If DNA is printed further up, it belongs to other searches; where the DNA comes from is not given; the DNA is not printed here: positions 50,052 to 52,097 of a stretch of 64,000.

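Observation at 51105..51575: SecY with a ~155-residue acidic insertion in the extracytoplasmic TM7-TM8 loop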

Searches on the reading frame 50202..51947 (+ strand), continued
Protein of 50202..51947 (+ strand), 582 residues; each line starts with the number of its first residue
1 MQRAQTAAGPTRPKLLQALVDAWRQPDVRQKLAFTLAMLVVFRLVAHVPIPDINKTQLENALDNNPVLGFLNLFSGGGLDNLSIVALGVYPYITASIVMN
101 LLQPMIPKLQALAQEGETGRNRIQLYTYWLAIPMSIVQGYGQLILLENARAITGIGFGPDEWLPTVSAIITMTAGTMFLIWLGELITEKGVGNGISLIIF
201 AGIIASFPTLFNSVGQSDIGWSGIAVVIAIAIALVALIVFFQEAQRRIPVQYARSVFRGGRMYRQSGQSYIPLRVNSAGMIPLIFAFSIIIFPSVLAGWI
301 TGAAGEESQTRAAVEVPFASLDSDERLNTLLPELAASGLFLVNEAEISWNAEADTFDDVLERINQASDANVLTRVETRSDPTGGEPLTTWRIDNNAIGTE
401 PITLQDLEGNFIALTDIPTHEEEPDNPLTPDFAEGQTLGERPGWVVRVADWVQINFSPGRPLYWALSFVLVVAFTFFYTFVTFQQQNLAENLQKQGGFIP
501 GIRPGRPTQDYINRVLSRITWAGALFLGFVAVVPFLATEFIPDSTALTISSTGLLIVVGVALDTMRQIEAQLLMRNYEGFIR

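Call 21: find_related_loci(query=A1, collection=genome_contigs, flank=5000)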
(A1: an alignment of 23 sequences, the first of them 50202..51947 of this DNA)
Query A1 (582 aa) in genome_contigs; peptide patterns used: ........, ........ (x = any residue, [..] = any of these).
599 stretches matched a pattern (row limit reached: there are more); 579 encode a relative of the query (tblastn E <= 1e-3); the best 80 are kept; 80 distinct loci.
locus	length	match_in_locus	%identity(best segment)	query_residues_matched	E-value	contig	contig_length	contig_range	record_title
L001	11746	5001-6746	90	1-582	0e+0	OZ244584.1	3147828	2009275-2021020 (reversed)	MAG: Dehalococcoidia bacterium isolate 6f5e74ac-264d-476d-87d8-581b930f35c8 genome assembly, chromosome: 1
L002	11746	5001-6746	87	1-582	0e+0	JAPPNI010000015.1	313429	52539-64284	MAG: Chloroflexota bacterium isolate RHO3_bin_68 NODE_33_length_313429_cov_28.855313, whole genome shotgun sequence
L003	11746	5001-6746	87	1-582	0e+0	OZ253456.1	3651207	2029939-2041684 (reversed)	MAG: Dehalococcoidia bacterium isolate 4ae44683-8927-4024-8904-3ea2ed4a1db5 genome assembly, chromosome: 1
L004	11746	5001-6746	86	1-582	0e+0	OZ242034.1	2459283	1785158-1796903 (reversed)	MAG: Dehalococcoidia bacterium isolate 72ec99ff-6f13-4058-b9f9-659670a83d8f genome assembly, chromosome: 1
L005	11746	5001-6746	87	1-582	0e+0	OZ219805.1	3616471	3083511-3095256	MAG: Dehalococcoidia bacterium isolate c58c6e01-4a6e-4794-97be-e35f15c585e3 genome assembly, chromosome: 3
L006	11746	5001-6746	87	1-582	0e+0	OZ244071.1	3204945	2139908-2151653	MAG: Dehalococcoidia bacterium isolate 772cc28d-f118-45af-92c8-bcb28103da5b genome assembly, chromosome: 1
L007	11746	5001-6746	87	1-582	0e+0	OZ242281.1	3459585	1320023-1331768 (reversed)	MAG: Dehalococcoidia bacterium isolate 5b41c312-3693-4c79-a24d-842b6111755b genome assembly, chromosome: 1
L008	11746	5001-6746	85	1-582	0e+0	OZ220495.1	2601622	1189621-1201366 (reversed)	MAG: Dehalococcoidia bacterium isolate 23c5d8d9-c01e-4714-bf51-3e77b66f12ef genome assembly, chromosome: 1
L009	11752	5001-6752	85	1-582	0e+0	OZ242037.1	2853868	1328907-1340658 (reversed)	MAG: Dehalococcoidia bacterium isolate 2a7bb1ba-5d4f-497c-a9a7-d309ef017ae2 genome assembly, chromosome: 1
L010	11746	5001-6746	86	1-582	0e+0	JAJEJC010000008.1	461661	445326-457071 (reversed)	MAG: Dehalococcoidia bacterium isolate p16x63bins.52 k141_786611, whole genome shotgun sequence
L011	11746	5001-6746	86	1-582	0e+0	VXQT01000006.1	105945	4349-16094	MAG: Chloroflexi bacterium isolate SB0664_bin_15 NODE_186_length_105945_cov_59.767759, whole genome shotgun sequence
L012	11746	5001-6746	95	1-582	0e+0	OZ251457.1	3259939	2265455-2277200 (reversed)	MAG: Dehalococcoidia bacterium isolate 625aef2d-bb65-4528-802e-f9b0f5c04a3f genome assembly, chromosome: 1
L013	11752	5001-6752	75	1-582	0e+0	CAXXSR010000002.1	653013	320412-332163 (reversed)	MAG: Dehalococcoidia bacterium isolate e3f0780b-4b09-4c69-8f5a-dbfb53346339 genome assembly, contig: contig_2, whole gen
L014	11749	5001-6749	75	1-582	0e+0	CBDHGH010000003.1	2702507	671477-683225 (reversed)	MAG: Dehalococcoidia bacterium isolate 575575bf-984b-4cd3-a7b8-18ad3858fffb genome assembly, contig: contig_3, whole gen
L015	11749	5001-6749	75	1-582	0e+0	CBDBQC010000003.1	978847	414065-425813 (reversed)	MAG: Dehalococcoidia bacterium isolate 3b5922da-460a-4212-a651-5a23880356d2 genome assembly, contig: contig_3, whole gen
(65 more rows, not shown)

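Call 25: predict_structure(alignment_id=A2)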
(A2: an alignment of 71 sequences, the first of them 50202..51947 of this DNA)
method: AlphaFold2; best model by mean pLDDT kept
length: 582 residues; sequences in the alignment: 71
mean_pLDDT: 71.3   pTM: 0.64
mean pLDDT of the five models: 71.3, 65.1, 62.6, 61.2, 55.7
residues with pLDDT >= 90: 35; 70-90: 347; 50-70: 133; < 50: 67
segments of 3 or more residues with pLDDT < 50: 1-13, 259-279, 491-505, 572-582
pLDDT, mean of each block of 10 residues (from residue 1): 31 50 68 83 75 78 76 76 73 77 74 74 83 83 78 74 81 85 80 73 77 69 76 76 63 50 39 41 63 70 71 85 88 91 91 91 88 83 78 82 89 84 59 64 75 74 80 75 56 40 48 71 79 72 63 70 60 42 33
secondary structure, 60 per line:
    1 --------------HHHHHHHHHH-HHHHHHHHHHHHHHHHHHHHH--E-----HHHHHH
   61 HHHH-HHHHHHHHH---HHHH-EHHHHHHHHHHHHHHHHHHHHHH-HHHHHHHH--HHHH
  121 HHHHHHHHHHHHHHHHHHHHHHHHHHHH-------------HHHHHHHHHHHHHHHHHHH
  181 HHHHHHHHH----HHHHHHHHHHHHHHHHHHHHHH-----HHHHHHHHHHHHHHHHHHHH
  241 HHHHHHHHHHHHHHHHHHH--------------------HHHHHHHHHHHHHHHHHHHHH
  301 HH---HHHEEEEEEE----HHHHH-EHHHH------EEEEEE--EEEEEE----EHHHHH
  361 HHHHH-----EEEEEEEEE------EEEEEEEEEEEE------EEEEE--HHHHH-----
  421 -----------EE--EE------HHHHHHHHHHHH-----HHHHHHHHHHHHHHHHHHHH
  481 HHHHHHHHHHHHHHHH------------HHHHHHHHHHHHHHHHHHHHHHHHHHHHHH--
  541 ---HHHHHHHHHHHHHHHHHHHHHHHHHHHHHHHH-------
elements in order: H15-24 H26-46 H55-64 H66-74 H78-81 H84-105 H107-114 H117-148 H162-189 H194-215 H221-259 H280-302 E309-315 H320-324 H327-330 E337-342 E345-350 H356-365 E371-379 E386-397 E404-408 H411-415 H444-455 H461-496 H509-538 H544-575

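Call 45: find_encoding_contigs(protein=P0001, flank=3000, max_places=6)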
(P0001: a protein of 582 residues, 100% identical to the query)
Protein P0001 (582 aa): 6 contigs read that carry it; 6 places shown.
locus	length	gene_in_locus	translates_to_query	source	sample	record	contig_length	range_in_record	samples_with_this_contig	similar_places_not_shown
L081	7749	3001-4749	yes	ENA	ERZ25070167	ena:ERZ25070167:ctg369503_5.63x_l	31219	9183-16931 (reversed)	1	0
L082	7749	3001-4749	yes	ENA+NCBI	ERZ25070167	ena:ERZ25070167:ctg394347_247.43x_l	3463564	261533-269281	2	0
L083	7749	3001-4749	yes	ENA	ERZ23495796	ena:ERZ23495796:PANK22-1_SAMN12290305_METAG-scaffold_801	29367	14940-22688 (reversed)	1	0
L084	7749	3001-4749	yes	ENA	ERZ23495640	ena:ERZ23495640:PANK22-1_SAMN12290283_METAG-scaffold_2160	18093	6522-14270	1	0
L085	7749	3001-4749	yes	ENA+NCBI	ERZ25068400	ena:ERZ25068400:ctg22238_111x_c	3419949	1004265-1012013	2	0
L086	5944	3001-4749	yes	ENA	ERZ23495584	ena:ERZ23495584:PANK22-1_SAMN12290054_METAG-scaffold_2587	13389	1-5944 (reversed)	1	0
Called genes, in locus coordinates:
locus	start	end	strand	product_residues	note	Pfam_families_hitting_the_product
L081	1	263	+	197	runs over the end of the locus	PF00281:Ribosomal_L5, PF00673:Ribosomal_L5_C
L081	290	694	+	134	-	PF00410:Ribosomal_S8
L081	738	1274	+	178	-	PF00347:Ribosomal_L6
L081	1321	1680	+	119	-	PF00861:Ribosomal_L18p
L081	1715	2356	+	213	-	PF00333:Ribosomal_S5, PF03719:Ribosomal_S5_C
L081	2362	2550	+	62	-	PF00327:Ribosomal_L30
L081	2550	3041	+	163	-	PF00828:Ribosomal_L27A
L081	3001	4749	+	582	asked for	PF00344:SecY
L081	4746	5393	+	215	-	PF00406:ADK, PF13238:AAA_18 (weak), PF13207:AAA_17, PF05191:ADK_lid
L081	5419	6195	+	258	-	PF00557:Peptidase_M24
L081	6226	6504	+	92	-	PF01176:eIF-1a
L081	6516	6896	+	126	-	PF00416:Ribosomal_S13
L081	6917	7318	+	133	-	PF00411:Ribosomal_S11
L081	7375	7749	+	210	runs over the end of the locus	PF00163:Ribosomal_S4, PF01479:S4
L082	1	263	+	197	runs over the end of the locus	PF00281:Ribosomal_L5, PF00673:Ribosomal_L5_C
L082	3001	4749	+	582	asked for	PF00344:SecY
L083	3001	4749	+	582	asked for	PF00344:SecY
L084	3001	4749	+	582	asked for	PF00344:SecY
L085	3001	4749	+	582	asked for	PF00344:SecY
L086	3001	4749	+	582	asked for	PF00344:SecY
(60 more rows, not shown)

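Call 46: find_encoding_contigs(protein=P0077, flank=3000, max_places=6)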
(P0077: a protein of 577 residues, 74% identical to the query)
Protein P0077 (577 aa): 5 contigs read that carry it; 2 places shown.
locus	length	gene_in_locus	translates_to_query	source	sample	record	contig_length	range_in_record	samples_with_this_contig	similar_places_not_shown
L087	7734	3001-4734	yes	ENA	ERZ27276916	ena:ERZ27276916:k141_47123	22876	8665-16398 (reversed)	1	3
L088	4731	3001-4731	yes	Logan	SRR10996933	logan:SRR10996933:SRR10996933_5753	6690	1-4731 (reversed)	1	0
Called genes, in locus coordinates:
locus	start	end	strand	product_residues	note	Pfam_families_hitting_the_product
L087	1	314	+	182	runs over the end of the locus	PF00281:Ribosomal_L5, PF00673:Ribosomal_L5_C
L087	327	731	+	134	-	PF00410:Ribosomal_S8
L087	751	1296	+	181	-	PF00347:Ribosomal_L6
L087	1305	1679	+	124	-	PF00861:Ribosomal_L18p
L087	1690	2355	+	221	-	PF00333:Ribosomal_S5, PF03719:Ribosomal_S5_C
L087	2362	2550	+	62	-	PF00327:Ribosomal_L30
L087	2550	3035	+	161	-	PF00828:Ribosomal_L27A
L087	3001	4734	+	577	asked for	PF00344:SecY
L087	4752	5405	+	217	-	PF00406:ADK, PF13207:AAA_17, PF05191:ADK_lid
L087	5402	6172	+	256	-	PF00557:Peptidase_M24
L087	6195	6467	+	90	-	PF01176:eIF-1a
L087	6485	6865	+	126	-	PF00416:Ribosomal_S13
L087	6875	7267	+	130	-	PF00411:Ribosomal_S11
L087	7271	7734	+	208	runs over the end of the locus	PF00163:Ribosomal_S4, PF01479:S4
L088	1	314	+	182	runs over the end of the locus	PF00281:Ribosomal_L5, PF00673:Ribosomal_L5_C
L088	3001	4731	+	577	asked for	PF00344:SecY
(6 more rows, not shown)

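Call 74: fold_search(model_id=the predicted structure, library=pdb)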
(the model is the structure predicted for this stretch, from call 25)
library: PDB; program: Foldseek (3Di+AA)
matches with E <= 10: 207; with E <= 0.001: 34
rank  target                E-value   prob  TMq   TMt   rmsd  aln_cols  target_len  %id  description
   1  5aww_Y                3.2e-16  1.00  0.57  0.76   5.9       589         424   28  Precise Resting State of Thermus thermophilus SecYEG (released 2015-11-25)
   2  5nco_g                1.6e-15  1.00  0.55  0.75   6.5       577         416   28  Quaternary complex between SRP, SR, and SecYEG bound to the translating ribosome (released 2017-05-24)
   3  2zjs_Y                1.9e-15  1.00  0.56  0.76   6.2       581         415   28  Crystal Structure of SecYE translocon from Thermus thermophilus with a Fab fragment (released 2008-10-14)
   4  5ch4_Y                2.0e-15  1.00  0.54  0.72   6.2       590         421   28  Peptide-Bound State of Thermus thermophilus SecYEG (released 2015-11-25)
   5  6itc_Y                3.3e-15  1.00  0.53  0.71   6.5       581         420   31  Structure of a substrate engaged SecA-SecY protein translocation machine (released 2019-06-12)
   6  8ya3_Y                5.8e-15  1.00  0.52  0.71   7.1       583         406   29  Structure of the SecA-SecY complex with the substrate FtsQ-LacY(+7C) treated with DTT (released 2025-02-26)
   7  8y9y_Y                5.8e-15  1.00  0.51  0.69   7.1       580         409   29  Structure of the SecA-SecY complex with the substrate FtsQ-LacY(+1C) (released 2025-02-26)
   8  7xha_Y                6.3e-15  1.00  0.51  0.69   7.3       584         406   29  Structure of the SecA/SecYE/proOmpA(4Y)-sfGFP complex with ADP.BeF3-. (released 2023-01-11)
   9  8ya2_Y                1.6e-14  1.00  0.52  0.71   7.2       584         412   29  Structure of the SecA-SecY complex with the substrate FtsQ-LacY(+20C) (released 2025-02-26)
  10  8y9z_Y                2.8e-14  1.00  0.49  0.67   7.9       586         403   28  Structure of the SecA-SecY complex with the substrate HmBRI-3TM (released 2025-02-26)
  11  5gae_g                3.8e-14  1.00  0.53  0.74   6.1       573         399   27  RNC in complex with a translocating SecYEG (released 2016-01-27)
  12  7xhb_Y                1.4e-13  1.00  0.49  0.67   7.9       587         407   29  Structure of the SecA/SecYE/proOmpA(4Y)-sfGFP complex with ADP (released 2023-01-11)
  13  3j45_y                1.4e-13  1.00  0.53  0.68   7.7       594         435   26  Structure of a non-translocating SecY protein channel with the 70S ribosome (released 2013-10-23)
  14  5abb_A                3.9e-13  1.00  0.54  0.69   9.1       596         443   27  Visualization of a polytopic membrane protein during SecY-mediated membrane insertion (released 2015-08-19)
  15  3j46_y                1.0e-12  1.00  0.44  0.55   8.7       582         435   26  Structure of the SecY protein translocation channel in action (released 2013-10-23)
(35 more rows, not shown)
